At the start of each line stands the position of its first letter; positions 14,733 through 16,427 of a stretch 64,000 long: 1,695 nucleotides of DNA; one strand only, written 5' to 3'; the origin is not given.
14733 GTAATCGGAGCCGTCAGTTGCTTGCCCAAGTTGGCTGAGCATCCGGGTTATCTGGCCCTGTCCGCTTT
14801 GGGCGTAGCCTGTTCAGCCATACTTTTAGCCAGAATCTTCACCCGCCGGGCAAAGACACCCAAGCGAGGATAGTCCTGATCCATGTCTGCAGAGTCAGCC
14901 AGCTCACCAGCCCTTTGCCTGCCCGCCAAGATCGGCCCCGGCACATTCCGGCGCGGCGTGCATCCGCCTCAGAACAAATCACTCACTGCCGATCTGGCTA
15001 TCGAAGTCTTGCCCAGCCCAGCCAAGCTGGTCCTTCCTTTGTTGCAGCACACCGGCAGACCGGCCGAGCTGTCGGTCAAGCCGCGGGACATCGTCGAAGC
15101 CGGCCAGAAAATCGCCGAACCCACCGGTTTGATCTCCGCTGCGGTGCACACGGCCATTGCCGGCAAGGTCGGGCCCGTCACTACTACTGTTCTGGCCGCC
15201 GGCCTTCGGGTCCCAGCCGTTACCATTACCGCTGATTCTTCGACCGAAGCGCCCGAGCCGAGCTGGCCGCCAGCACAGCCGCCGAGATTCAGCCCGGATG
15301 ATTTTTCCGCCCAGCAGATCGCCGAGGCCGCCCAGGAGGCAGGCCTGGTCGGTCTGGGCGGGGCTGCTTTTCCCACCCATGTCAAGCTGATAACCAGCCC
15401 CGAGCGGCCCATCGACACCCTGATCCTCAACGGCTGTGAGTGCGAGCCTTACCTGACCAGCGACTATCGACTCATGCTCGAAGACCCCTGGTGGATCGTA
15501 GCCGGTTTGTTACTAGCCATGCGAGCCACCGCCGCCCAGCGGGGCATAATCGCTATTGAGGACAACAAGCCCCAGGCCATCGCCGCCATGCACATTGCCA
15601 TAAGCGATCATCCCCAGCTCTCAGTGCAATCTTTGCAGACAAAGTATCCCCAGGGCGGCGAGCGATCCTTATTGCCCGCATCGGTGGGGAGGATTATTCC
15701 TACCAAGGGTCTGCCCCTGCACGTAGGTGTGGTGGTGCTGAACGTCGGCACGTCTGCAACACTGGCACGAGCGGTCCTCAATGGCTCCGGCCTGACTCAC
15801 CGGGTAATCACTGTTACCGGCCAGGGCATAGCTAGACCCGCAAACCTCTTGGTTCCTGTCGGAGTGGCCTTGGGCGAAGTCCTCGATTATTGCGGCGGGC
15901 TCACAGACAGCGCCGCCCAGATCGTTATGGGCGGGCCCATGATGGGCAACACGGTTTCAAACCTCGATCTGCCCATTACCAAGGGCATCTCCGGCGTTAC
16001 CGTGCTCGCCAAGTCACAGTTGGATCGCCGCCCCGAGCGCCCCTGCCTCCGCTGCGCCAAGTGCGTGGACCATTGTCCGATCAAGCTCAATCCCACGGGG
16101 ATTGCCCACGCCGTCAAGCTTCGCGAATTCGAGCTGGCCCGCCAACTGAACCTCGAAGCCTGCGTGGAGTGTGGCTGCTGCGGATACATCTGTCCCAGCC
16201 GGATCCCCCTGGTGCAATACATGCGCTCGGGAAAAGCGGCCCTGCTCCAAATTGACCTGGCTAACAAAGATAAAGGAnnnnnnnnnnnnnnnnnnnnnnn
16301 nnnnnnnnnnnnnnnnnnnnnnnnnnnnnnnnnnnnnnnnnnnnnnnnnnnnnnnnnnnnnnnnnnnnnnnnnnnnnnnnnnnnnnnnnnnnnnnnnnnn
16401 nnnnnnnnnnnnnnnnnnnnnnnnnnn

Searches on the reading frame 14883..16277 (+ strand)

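Call 57: search_protein_families(library=pfam, proteins=[window:14883-16277:+], max_evalue=0.00001)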
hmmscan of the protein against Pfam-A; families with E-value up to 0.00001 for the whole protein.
window:14883-16277:+ (465 aa): 4 families
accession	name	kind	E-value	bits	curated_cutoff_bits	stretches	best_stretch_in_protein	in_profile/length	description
PF01512.22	Complex1_51K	-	3.8e-47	160.4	31.2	1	151-295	2-149/150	Nuo51 FMN-binding domain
PF13375.12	RnfC_N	-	2.8e-26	91.9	25.6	1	21-119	2-100/101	RnfC Barrel sandwich hybrid domain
PF10531.15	SLBB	-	1.4e-10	41.3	27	1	308-355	1-53/55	SLBB domain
PF13237.11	Fer4_10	-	8.6e-07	29.2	25.5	1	385-438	6-53/53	4Fe-4S dicluster domain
